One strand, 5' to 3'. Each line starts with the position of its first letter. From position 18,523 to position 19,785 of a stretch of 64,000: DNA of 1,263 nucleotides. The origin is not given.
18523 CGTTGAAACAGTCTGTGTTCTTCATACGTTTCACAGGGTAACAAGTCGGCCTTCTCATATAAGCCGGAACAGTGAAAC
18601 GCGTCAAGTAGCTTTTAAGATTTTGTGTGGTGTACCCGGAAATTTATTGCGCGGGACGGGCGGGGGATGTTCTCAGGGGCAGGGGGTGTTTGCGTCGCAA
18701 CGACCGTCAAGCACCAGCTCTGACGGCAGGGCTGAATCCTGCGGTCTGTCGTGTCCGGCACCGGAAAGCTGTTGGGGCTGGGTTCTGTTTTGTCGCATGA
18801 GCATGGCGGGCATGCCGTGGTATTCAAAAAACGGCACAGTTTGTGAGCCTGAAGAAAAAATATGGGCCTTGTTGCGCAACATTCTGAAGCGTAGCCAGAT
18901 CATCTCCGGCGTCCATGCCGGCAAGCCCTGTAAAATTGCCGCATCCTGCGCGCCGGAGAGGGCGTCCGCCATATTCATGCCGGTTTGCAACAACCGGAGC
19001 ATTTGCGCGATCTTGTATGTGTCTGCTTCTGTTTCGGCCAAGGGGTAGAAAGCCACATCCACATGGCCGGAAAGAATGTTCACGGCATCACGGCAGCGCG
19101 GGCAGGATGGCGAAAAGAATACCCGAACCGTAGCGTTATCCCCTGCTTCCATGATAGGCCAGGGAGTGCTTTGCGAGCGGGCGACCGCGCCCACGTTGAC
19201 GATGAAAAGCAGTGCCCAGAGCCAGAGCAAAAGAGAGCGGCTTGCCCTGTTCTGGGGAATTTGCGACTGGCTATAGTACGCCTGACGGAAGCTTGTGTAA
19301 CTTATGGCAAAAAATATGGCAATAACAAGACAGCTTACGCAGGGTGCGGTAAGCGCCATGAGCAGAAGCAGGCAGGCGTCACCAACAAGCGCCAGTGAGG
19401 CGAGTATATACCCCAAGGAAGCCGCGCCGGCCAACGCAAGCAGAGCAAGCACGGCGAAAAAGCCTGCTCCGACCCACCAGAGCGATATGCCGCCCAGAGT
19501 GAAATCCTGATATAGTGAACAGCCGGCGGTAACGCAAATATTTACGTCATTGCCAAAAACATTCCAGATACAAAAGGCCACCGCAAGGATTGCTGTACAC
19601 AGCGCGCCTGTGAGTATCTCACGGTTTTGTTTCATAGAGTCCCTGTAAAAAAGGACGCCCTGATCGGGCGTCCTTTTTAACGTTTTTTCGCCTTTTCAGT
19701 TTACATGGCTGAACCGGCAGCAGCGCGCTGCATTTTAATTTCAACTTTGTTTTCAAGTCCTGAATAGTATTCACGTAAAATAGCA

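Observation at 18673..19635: VKOR-thioredoxin fusion between sat and dsrTMKJOP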

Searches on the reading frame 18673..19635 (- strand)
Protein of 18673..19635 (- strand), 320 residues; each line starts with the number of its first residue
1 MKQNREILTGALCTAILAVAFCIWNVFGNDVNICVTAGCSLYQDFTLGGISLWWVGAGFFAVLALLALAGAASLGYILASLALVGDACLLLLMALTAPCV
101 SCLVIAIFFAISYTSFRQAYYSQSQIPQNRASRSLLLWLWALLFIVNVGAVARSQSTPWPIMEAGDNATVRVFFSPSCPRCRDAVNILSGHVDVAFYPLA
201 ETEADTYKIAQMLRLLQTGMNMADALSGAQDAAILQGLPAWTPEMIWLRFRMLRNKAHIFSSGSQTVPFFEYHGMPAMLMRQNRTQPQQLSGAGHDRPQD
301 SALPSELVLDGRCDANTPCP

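Call 3: search_protein_families(library=pfam, proteins=[window:18673-19635:-], max_evalue=1)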
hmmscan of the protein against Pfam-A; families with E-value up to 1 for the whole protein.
window:18673-19635:- (320 aa): 2 families
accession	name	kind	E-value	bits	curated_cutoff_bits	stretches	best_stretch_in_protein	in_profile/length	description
PF00462.30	Glutaredoxin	-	0.11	13.2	22.9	1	170-201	1-33/60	Glutaredoxin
PF06195.18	DUF996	-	0.71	10.5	31.3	1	54-151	32-131/138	Protein of unknown function (DUF996)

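Call 4: search_protein_families(library=ncbifam, proteins=[window:18673-19635:-], max_evalue=1)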
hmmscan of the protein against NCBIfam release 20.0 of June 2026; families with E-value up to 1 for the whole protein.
window:18673-19635:- (320 aa): 1 family
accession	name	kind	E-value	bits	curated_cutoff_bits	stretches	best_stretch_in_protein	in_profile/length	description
NF053670.1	bindosome_BasB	exception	0.0077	16.2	230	1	98-152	16-71/129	bindosome assembly system protein BasB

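Call 5: search_solved_structures(query=window:18673-19635:-, max_evalue=10, show_alignments=3)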
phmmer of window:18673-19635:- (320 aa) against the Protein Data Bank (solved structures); distinct sequences matched with E-value up to 10: 0.

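Call 6: find_homologous_proteins(query=window:18673-19635:-, max_evalue=0.001)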
Query window:18673-19635:- (320 aa): 158 proteins with E <= 0.001 among 8000 candidates; the best 120 are listed.
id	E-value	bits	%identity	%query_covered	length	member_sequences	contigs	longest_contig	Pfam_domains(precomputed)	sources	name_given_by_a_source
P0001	4.0e-213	724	100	100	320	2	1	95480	-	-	-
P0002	2.3e-156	538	74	100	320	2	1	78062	-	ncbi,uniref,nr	ncbi:MAG: conserved hypothetical protein [Candidatus Desulfovibrio kirbyi]|uniref:Uncharacterized pr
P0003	1.5e-132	459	60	100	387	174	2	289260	-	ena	-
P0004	5.0e-130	451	58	100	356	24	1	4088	-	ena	-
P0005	5.9e-130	451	58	100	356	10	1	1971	-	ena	-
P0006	3.5e-129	448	61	100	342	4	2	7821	-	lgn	-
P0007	4.6e-128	445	62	100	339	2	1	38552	-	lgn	-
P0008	4.1e-127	442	62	100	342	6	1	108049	-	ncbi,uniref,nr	ncbi:hypothetical protein [Desulfovibrio sp. ZJ369]|uniref:proline-rich domain-containing protein n=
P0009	3.1e-126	439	58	100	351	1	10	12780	-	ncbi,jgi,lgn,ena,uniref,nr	ncbi:hypothetical protein [uncultured Desulfovibrio sp.]|uniref:hypothetical protein n=1 Tax=uncultu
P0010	2.2e-123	429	60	100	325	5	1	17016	-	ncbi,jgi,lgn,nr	ncbi:MAG: hypothetical protein LBN28_02735 [Desulfovibrio sp.]|jgi:hypothetical protein|nr:hypotheti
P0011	2.6e-122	426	59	100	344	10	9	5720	-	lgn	-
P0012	7.4e-121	421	58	100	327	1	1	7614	-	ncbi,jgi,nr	ncbi:MAG: hypothetical protein LBQ10_10370 [Desulfovibrio sp.]|jgi:glutaredoxin-related protein|nr:h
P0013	7.5e-121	421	57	100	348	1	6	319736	-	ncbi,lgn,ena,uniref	ncbi:hypothetical protein [Desulfovibrio sp. SGI.169]|uniref:hypothetical protein n=1 Tax=Desulfovib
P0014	9.4e-121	421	57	100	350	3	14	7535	-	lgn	-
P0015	9.5e-121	421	59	100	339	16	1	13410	-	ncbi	-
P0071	3.4e-101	356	50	100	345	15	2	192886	PF23636.2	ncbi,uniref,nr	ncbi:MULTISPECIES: hypothetical protein [unclassified Desulfovibrio]|uniref:hypothetical protein n=1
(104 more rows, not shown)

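Call 15: find_related_loci(query=A1, collection=genome_contigs, flank=6000)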
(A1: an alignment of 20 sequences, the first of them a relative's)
Query A1 (320 aa) in genome_contigs; peptide patterns used: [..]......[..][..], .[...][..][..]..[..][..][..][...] (x = any residue, [..] = any of these).
80 stretches matched a pattern; 56 encode a relative of the query (tblastn E <= 1e-3); 54 distinct loci.
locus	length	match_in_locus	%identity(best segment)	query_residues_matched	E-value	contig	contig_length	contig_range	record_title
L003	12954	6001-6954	74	1-319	1e-153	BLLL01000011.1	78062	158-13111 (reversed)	MAG: Candidatus Desulfovibrio kirbyi ZnDsv-02 DNA, contig_11, whole genome shotgun sequence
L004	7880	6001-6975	60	1-320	6e-129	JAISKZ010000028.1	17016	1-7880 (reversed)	MAG: Desulfovibrio sp. isolate Hs463_bin8 k119_1217714, whole genome shotgun sequence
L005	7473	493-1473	58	1-320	3e-126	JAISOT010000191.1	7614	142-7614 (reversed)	MAG: Desulfovibrio sp. isolate Iy174_bin55 k119_2548913, whole genome shotgun sequence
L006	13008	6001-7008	58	1-320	2e-124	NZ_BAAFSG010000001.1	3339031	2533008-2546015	Desulfovibrio falkowii strain 13CB8C sequence1, whole genome shotgun sequence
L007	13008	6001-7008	58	1-320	5e-121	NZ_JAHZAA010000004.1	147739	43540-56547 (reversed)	MAG: Desulfovibrio sp. isolate HRGM_Genome_1641 HRGM_Genome_1641_4, whole genome shotgun sequence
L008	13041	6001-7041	59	1-320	5e-121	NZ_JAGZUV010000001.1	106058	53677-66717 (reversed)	MAG: Desulfovibrio sp. isolate L1_008_000M1_dasL1_008_000M1_concoct_91 L1_008_000M1_scaffold_115, whole genome shotgun s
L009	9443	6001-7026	62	1-320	5e-121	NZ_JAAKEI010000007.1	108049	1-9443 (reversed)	Desulfovibrio sp. ZJ369 Scaffold7_1, whole genome shotgun sequence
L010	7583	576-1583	56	1-320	2e-116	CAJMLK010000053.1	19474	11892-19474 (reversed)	TPA_asm: uncultured bacterium isolate ERR1190746-bin.49 genome assembly, contig: NODE_1765_length_19474_cov_6.179669, wh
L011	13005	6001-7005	53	3-320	1e-115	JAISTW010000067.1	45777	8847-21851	MAG: Desulfovibrio sp. isolate Md513_bin41 k119_269909, whole genome shotgun sequence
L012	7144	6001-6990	55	1-320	3e-115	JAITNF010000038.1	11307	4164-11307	MAG: Desulfovibrio sp. isolate Po218_bin116 k119_2899639, whole genome shotgun sequence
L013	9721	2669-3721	58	1-320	1e-112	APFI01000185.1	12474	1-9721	Desulfovibrio sp. Dsv1 Dsv1_NODE_35_len_12412_cov_13_714792.20_0, whole genome shotgun sequence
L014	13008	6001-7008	55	1-320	2e-112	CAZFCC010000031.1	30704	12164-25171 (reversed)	MAG TPA_asm: uncultured Desulfovibrio sp. isolate SRP294416_co3_779 genome assembly, contig: NODE_1830_length_30704_cov_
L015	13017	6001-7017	59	1-320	2e-112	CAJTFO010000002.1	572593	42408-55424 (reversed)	Desulfovibrionaceae bacterium isolate A70_62_DF_DSS genome assembly, contig: MGBC000161.2, whole genome shotgun sequence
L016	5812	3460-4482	54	1-320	6e-111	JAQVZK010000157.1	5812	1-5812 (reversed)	MAG: Desulfovibrio sp. isolate STF2_171 NODE_49022_length_5812_cov_2.175726_Sandtown_F2, whole genome shotgun sequence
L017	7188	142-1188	52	1-320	8e-110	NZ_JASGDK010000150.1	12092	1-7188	MAG: Desulfovibrio sp. isolate 3M006 JMF-2106-05-0003A.bin.6_149, whole genome shotgun sequence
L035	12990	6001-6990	47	1-320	2e-92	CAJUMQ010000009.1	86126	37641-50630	MAG TPA_asm: uncultured Desulfovibrio sp. isolate MGBC159935 genome assembly, contig: MGBC159935.9, whole genome shotgun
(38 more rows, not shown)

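Call 18: predict_structure(alignment_id=A1)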
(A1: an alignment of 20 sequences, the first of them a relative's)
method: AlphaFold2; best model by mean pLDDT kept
length: 320 residues; sequences in the alignment: 20
mean_pLDDT: 76.8   pTM: 0.58
mean pLDDT of the five models: 76.8, 75.5, 75.3, 75.1, 74.8
residues with pLDDT >= 90: 91; 70-90: 136; 50-70: 53; < 50: 40
segments of 3 or more residues with pLDDT < 50: 30-35, 284-304, 306-312, 316-318
pLDDT, mean of each block of 10 residues (from residue 1): 69 93 76 53 67 90 92 91 93 83 92 91 73 82 91 73 73 90 86 86 88 90 89 73 82 81 78 63 45 35 41 48
secondary structure, 60 per line:
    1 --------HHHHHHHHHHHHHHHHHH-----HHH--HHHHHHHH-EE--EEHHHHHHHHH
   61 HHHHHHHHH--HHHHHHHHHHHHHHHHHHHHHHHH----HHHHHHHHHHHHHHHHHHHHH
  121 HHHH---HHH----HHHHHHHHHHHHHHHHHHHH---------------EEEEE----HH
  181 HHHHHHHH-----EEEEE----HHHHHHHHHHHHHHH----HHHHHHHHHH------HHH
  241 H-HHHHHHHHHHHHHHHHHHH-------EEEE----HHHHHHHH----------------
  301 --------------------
elements in order: H9-26 H37-44 H52-69 H72-95 H100-124 H135-154 E170-174 H179-188 E194-198 H203-217 H222-231 H238-241 H243-261 E269-272 H277-284

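Call 20: fold_search(model_id=the predicted structure, library=pdb)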
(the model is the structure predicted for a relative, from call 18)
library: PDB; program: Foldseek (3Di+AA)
matches with E <= 10: 85; with E <= 0.001: 0
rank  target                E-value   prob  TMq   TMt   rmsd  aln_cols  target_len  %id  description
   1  3tdg                  5.3e-03  1.00  0.26  0.34  12.9       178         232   15  Structural and functional characterization of Helicobacter pylori DsbG (released 2011-11-09)
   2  2h0i_A                2.8e-02  1.00  0.26  0.34   6.4       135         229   16  Crystal Structure of DsbG V216M mutant (released 2007-04-24)
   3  5g1l_A                8.9e-02  0.98  0.25  0.33   6.4       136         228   16  A double mutant of DsbG engineered for denitrosylation (released 2016-05-25)
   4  8pxf_B                8.9e-02  0.96  0.25  0.35  11.4       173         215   14  Crystal structure of the full length Hh1412 Dsb homodimer. (released 2024-08-07)
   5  3kp9                  1.2e-01  0.96  0.30  0.36  11.0       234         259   17  Structure of a bacterial homolog of vitamin K epoxide reductase (released 2010-02-09)
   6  1v57_A                1.4e-01  0.99  0.27  0.36   5.8       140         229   16  Crystal Structure of the Disulfide Bond Isomerase DsbG (released 2004-06-29)
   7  4npb_A                1.5e-01  0.85  0.22  0.30   7.9       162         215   14  The crystal structure of thiol:disulfide interchange protein DsbC from Yersinia pestis CO92 (released 2013-12-25)
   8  8eqr_A                2.6e-01  0.80  0.19  0.30   8.9       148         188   16  Crystal structure of E.coli DsbA mutant E24A (released 2023-02-15)
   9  4nv5_B                3.0e-01  0.77  0.26  0.31  11.9       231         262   16  C50A mutant of Synechococcus VKOR, C2 crystal form (dehydrated) (released 2014-02-12)
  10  9dcg_A                3.7e-01  0.93  0.25  0.48   6.5       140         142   14  Crystal Structure of the Thiol:Disulfide Interchange Protein DsbC from Vibrio cholerae (released 2024-09-04)
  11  3gv1_B                3.8e-01  0.87  0.22  0.44   6.7       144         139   16  Crystal structure of disulfide interchange protein from Neisseria gonorrhoeae (released 2009-04-14)
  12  3l9v_A                3.8e-01  0.57  0.19  0.29   9.4       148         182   14  Crystal Structure of Salmonella enterica serovar Typhimurium SrgA (released 2010-03-09)
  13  3gv1_A                5.7e-01  0.82  0.22  0.44   6.4       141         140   16  Crystal structure of disulfide interchange protein from Neisseria gonorrhoeae (released 2009-04-14)
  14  5arn                  1.7e+00  0.63  0.23  0.52   5.5       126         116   13  Cu(I)-CSP3 (COPPER STORAGE PROTEIN 3) FROM METHYLOSINUS (released 2016-10-12)
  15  3f4s                  1.7e+00  0.35  0.20  0.31   6.6       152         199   14  Crystal structure of Wolbachia pipientis alpha-DsbA1 T172V (released 2009-03-24)
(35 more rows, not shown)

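Call 21: search_protein_representatives(alignment_id=A1)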
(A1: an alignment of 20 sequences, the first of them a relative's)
Query: 20 sequences, 330 profile positions. Proteins with E-value up to 0.001 (for the whole library): 346; up to 1e-10: 319; up to 1e-30: 217. The best 150 are listed.
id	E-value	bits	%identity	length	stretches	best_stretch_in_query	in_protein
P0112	3.8e-133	459.9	-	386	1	1-329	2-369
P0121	1.4e-129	448.2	-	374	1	1-330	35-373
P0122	1.7e-128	444.7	-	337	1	1-329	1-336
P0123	1.8e-127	441.3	-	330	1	3-329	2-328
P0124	3.3e-126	437.1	-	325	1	1-330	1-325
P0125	5.5e-114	396.9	-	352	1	1-329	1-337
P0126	3.7e-111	387.6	-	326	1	1-330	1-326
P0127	3.2e-106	371.4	-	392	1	4-330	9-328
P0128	1.5e-100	352.8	-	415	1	1-318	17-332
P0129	2.0e-100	352.4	-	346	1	4-330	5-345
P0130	3.4e-100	351.6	-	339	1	1-330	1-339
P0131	2.4e-99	348.8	-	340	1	3-329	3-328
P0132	3.3e-96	338.5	-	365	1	1-329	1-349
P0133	5.1e-96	337.9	-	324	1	6-330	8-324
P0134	1.0e-93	330.3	-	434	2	8-295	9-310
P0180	3.8e-63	229.9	-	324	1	9-316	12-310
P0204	1.2e-55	205.1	-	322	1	13-282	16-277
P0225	4.0e-51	190.3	-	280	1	13-279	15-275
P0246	5.2e-48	180.1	-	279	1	8-276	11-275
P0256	1.1e-45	172.4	-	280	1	13-278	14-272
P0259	8.9e-44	166.2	-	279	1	11-278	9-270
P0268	9.2e-42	159.5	-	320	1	12-280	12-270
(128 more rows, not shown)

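Call 25: search_protein_families(library=pfam, proteins=[P0071, P0225, P0256, P0259, P0180, P0204, P0268, P0246], max_evalue=10)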
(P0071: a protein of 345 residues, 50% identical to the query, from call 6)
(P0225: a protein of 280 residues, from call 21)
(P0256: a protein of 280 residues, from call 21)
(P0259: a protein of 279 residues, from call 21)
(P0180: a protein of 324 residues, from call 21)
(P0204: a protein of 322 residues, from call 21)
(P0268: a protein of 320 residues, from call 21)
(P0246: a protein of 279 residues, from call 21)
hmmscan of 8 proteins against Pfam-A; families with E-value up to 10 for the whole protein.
P0071 (345 aa): 3 families
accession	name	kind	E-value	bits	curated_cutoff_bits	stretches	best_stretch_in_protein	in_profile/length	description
PF23636.1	DUF7144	-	6.2e-06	26.8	27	1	25-118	22-113/115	Domain of unknown function (DUF7144)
PF01384.25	PHO4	-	0.0014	18.1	33.7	1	58-128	91-158/350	Phosphate transporter family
PF16185.10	MTABC_N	-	0.006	16.6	29.1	1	100-174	100-175/244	Mitochondrial ABC-transporter N-terminal five TM region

P0225 (280 aa): 4 families
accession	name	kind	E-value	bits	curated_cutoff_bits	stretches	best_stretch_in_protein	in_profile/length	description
PF00462.30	Glutaredoxin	-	0.0075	16.9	22.9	1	165-230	1-57/60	Glutaredoxin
PF11992.13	TgpA_N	-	0.0092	15.5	30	1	53-155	17-127/333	TgpA N-terminal domain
PF04134.17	DCC1-like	-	0.023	16.4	27.8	1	168-209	2-43/113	DCC1-like thiol-disulfide oxidoreductase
PF09843.14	DUF2070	-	5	5.8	30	1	20-149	23-148/561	Predicted membrane protein (DUF2070)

P0256 (280 aa): 0 families

P0259 (279 aa): 0 families

P0180 (324 aa): 0 families

P0204 (322 aa): 1 family
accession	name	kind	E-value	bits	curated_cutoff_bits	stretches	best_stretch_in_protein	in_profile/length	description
PF11188.13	DUF2975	-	2.6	8.4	27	1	71-126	58-114/130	Protein of unknown function (DUF2975)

P0268 (320 aa): 1 family
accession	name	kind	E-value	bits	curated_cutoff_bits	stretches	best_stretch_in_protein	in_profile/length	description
PF13462.12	Thioredoxin_4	-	0.3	11.7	23.2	1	153-177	7-33/165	Thioredoxin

P0246 (279 aa): 1 family
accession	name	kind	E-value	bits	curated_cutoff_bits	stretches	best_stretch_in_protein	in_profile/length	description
PF13462.12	Thioredoxin_4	-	0.0019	18.9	23.2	1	157-185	6-36/165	Thioredoxin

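Call 32: search_solved_structures(query=A2, max_evalue=10, show_alignments=2)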
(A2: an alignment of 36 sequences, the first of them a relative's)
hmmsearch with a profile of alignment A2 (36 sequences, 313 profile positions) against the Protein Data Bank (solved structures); distinct sequences matched with E-value up to 10: 15.
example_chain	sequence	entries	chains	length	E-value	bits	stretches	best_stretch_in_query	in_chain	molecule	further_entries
1nho_A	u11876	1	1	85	0.045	15.9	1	166-188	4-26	Probable Thioredoxin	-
4hjm_A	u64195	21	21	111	0.13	14.4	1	151-217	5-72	Glutaredoxin | Glutaredoxin-1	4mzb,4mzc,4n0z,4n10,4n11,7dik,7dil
3hz4_A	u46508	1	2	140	0.19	13.9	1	156-180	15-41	Thioredoxin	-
1fo5_A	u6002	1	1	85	0.29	13.3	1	165-205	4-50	THIOREDOXIN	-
7td5_C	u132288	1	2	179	1.1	11.4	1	178-235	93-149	Polycomb protein SUZ12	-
3l78_A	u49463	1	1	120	1.1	11.4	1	167-192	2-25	Regulatory protein spx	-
4w2r_S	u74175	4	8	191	1.3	11.2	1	178-235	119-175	Polycomb protein SUZ12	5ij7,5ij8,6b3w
2peo_A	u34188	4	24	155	1.3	11.1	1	231-285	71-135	RbcX protein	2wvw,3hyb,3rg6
6ghb_A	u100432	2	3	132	1.4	11.1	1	167-188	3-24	Regulatory protein Spx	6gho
1z3e_A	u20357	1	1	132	1.5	11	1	167-188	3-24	Regulatory protein spx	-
7f75_G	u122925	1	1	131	1.7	10.8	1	167-192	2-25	transcriptional regulator Spx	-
3gfk_A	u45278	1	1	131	1.8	10.7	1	167-188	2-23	Regulatory protein spx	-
7b9f_E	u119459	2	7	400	1.8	10.7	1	54-102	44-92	EccE5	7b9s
8h0i_A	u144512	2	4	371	1.9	10.6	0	152-192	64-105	APOBEC3G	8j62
9lli_O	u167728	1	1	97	7.9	8.6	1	89-149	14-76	De novo designed GPCR exoframe modulator targeting TM1/2/4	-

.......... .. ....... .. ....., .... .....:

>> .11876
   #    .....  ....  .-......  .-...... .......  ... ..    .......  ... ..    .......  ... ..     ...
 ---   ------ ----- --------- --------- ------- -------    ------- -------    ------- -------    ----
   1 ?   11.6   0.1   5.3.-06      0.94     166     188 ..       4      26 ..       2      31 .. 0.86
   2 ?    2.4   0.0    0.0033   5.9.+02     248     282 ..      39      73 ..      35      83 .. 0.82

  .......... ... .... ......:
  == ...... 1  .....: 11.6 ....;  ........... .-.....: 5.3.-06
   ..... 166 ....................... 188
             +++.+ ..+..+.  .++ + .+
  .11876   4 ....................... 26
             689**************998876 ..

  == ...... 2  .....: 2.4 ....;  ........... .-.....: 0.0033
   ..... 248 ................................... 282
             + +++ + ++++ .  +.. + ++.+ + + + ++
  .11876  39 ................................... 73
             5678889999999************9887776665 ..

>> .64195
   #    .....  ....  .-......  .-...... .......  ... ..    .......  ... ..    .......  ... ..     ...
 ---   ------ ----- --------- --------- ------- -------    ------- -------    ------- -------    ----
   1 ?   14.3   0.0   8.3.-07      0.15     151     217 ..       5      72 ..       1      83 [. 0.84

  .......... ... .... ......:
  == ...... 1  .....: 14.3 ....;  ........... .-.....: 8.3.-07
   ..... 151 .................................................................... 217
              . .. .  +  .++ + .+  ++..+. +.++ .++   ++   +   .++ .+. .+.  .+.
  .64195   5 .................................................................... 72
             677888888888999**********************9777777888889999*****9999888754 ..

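Call 72: search_protein_families(library=pfam, proteins=[L035:7036-8961:+], max_evalue=0.01)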
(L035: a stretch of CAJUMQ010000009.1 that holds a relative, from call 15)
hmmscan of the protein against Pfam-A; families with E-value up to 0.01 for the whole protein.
L035:7036-8961:+ (641 aa): 6 families
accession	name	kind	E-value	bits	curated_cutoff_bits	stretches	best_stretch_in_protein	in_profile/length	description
PF13624.11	SurA_N_3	-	4e-45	154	27.2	1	3-164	1-161/162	SurA-like N-terminal domain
PF13145.12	Rotamase_2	-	8.8e-32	110.9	27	3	249-380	2-119/121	PPIC-type PPIASE domain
PF13623.11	SurA_N_2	-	1.3e-30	106.6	28.5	1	4-141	1-145/145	SurA-like N-terminal domain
PF00639.27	Rotamase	-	2.6e-19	70.4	21.7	1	274-367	1-96/97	PPIC-type PPIASE domain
PF13616.12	Rotamase_3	-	1.6e-18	67.7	22.5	1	266-369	12-115/116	PPIC-type PPIASE domain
PF09312.16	SurA_N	-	4.7e-07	30.4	30.8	1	42-122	3-79/118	SurA N-terminal domain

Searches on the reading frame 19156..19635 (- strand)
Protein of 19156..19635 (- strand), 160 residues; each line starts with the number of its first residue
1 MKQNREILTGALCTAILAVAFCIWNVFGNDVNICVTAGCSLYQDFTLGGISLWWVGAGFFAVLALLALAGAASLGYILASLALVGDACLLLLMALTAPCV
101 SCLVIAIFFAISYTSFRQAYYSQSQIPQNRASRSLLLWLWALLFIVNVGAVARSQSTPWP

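Call 46: predict_structure(alignment_id=A4)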
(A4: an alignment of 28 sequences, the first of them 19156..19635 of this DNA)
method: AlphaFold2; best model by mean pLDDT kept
length: 160 residues; sequences in the alignment: 28
mean_pLDDT: 75.1   pTM: 0.68
mean pLDDT of the five models: 75.1, 74.6, 72.5, 71.0, 70.6
residues with pLDDT >= 90: 2; 70-90: 114; 50-70: 28; < 50: 16
segments of 3 or more residues with pLDDT < 50: 31-38, 46-48
pLDDT, mean of each block of 10 residues (from residue 1): 61 84 71 47 51 81 86 85 87 78 85 86 69 77 87 66
secondary structure, 60 per line:
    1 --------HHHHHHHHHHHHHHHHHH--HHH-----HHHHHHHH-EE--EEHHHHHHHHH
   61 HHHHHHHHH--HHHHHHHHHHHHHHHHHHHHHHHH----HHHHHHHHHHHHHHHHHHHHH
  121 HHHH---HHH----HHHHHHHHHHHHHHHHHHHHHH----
elements in order: H9-26 H37-44 H52-69 H72-95 H100-124 H135-156

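Call 48: fold_search(model_id=the predicted structure, library=pdb)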
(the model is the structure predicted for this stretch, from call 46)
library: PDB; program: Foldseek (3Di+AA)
matches with E <= 10: 85; with E <= 0.001: 0
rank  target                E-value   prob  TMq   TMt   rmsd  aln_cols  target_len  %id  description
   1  8r4m_B                3.7e-01  0.94  0.39  0.56   4.6       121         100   12  CSP1 M48L mutant with Iodide (released 2024-11-20)
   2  6ek9                  6.0e-01  0.85  0.43  0.53   5.2       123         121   11  Cytosolic copper storage protein Csp from Streptomyces lividans: Cu loaded form (released 2018-08-08)
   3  8r4m_A                7.7e-01  0.77  0.39  0.53   5.1       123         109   10  CSP1 M48L mutant with Iodide (released 2024-11-20)
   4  5arn                  1.0e+00  0.80  0.43  0.55   4.5       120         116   12  Cu(I)-CSP3 (COPPER STORAGE PROTEIN 3) FROM METHYLOSINUS (released 2016-10-12)
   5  8djk_A                1.3e+00  0.10  0.24  0.17  18.3       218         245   10  HMGCR-UBIAD1 Complex State 2 (released 2022-08-03)
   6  3kav_A                1.6e+00  0.60  0.40  0.55   4.9       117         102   13  Crystal Structure of THE MUTANT (L80M) PA2107 PROTEIN from Pseudomonas aeruginosa, Northeast Structural Genomics Conso (released 2009-10-27)
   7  7m5t_MODEL_1_A        1.7e+00  0.33  0.32  0.44   6.1       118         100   10  Solution NMR structure of de novo designed protein 0515 (released 2021-12-15)
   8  5ux1_A                2.0e+00  0.09  0.24  0.21  17.6       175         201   15  Protein 43 with aldehyde deformylating oxygenase activity from Synechococcus (released 2018-02-28)
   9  8ztm_A                2.0e+00  0.08  0.21  0.11  14.8       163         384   17  AtALMT9 with LMNG (trans1 class) (released 2025-03-12)
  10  5fje_A                2.1e+00  0.21  0.30  0.39   6.8       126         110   10  CU(I)-CSP1 (COPPER STORAGE PROTEIN 1) FROM METHYLOSINUS TRICHOSPORIUM OB3B (released 2015-11-18)
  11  7ajq_A                2.2e+00  0.04  0.17  0.13  27.2       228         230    8  cryo-EM structure of ExbBD from Serratia Marcescens (released 2021-10-06)
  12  7vg4_B                2.6e+00  0.11  0.28  0.24   9.6       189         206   11  10,5-methenyltetrahydrofolate cyclohydrolase from Methylobacterium extorquens AM1 strain (released 2022-07-06)
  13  5ux1_D                2.7e+00  0.08  0.24  0.21  18.2       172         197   14  Protein 43 with aldehyde deformylating oxygenase activity from Synechococcus (released 2018-02-28)
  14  1u89_MODEL_1_A        2.8e+00  0.23  0.41  0.45   6.9       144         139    9  Solution structure of VBS2 fragment of talin (released 2005-01-18)
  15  3lmf                  3.0e+00  0.57  0.45  0.61   4.2       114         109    8  Crystal Structure of Nmul_A1745 protein from Nitrosospira multiformis, Northeast Structural Genomics Consortium Target N (released 2010-02-16)
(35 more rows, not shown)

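Call 75: fold_search(model_id=the predicted structure, library=viral)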
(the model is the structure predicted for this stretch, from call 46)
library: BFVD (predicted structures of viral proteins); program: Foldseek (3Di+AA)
matches with E <= 10: 185; with E <= 0.001: 0
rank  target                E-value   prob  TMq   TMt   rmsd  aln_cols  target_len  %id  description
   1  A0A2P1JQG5            1.4e-01  0.98  0.53  0.43  20.8       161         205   11  (no name in the UniProt tables at hand)
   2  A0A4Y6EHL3            2.3e-01  0.97  0.50  0.50   4.5       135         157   15  (no name in the UniProt tables at hand)
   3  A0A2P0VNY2            2.9e-01  0.87  0.43  0.44   7.2       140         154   17  Uncharacterized protein [Tetraselmis virus 1]
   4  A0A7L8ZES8            5.6e-01  0.60  0.39  0.42   5.8       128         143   14  (no name in the UniProt tables at hand)
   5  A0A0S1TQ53            6.8e-01  0.23  0.30  0.17   9.6       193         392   12  G protein-coupled receptor-6.1 [Elephant endotheliotropic herpesvirus 4]
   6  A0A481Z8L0            8.7e-01  0.18  0.30  0.26  19.5       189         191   10  Transmembrane protein [Pithovirus LCPAC304]
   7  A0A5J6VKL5            9.1e-01  0.35  0.35  0.41   6.7       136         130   15  Methylamine utilisation protein MauE domain-containing protein [Megaviridae environmental sample]
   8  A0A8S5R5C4            9.1e-01  0.20  0.28  0.24  23.6       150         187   11  Uncharacterized protein [Myoviridae sp. ctZiv5]
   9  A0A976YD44            1.0e+00  0.44  0.40  0.44   5.8       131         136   15  (no name in the UniProt tables at hand)
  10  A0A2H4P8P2            1.1e+00  0.66  0.46  0.48   4.7       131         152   13  Uncharacterized protein [Corynebacterium phage Darwin]
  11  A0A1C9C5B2            1.2e+00  0.21  0.34  0.31  20.6       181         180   18  Uncharacterized protein [Heterosigma akashiwo virus 01]
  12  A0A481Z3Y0            1.2e+00  0.21  0.33  0.26  10.4       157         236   10  Transmembrane protein [Pithovirus LCPAC101]
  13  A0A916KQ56            1.3e+00  0.08  0.17  0.19  16.6       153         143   13  Uncharacterized protein [Mythimna separata entomopoxvirus 'L']
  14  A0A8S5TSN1            1.4e+00  0.13  0.29  0.25  13.3       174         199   14  Uncharacterized protein [Siphoviridae sp. ctj8j9]
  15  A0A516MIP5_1          1.4e+00  0.33  0.40  0.12   7.3       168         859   11  (no name in the UniProt tables at hand)
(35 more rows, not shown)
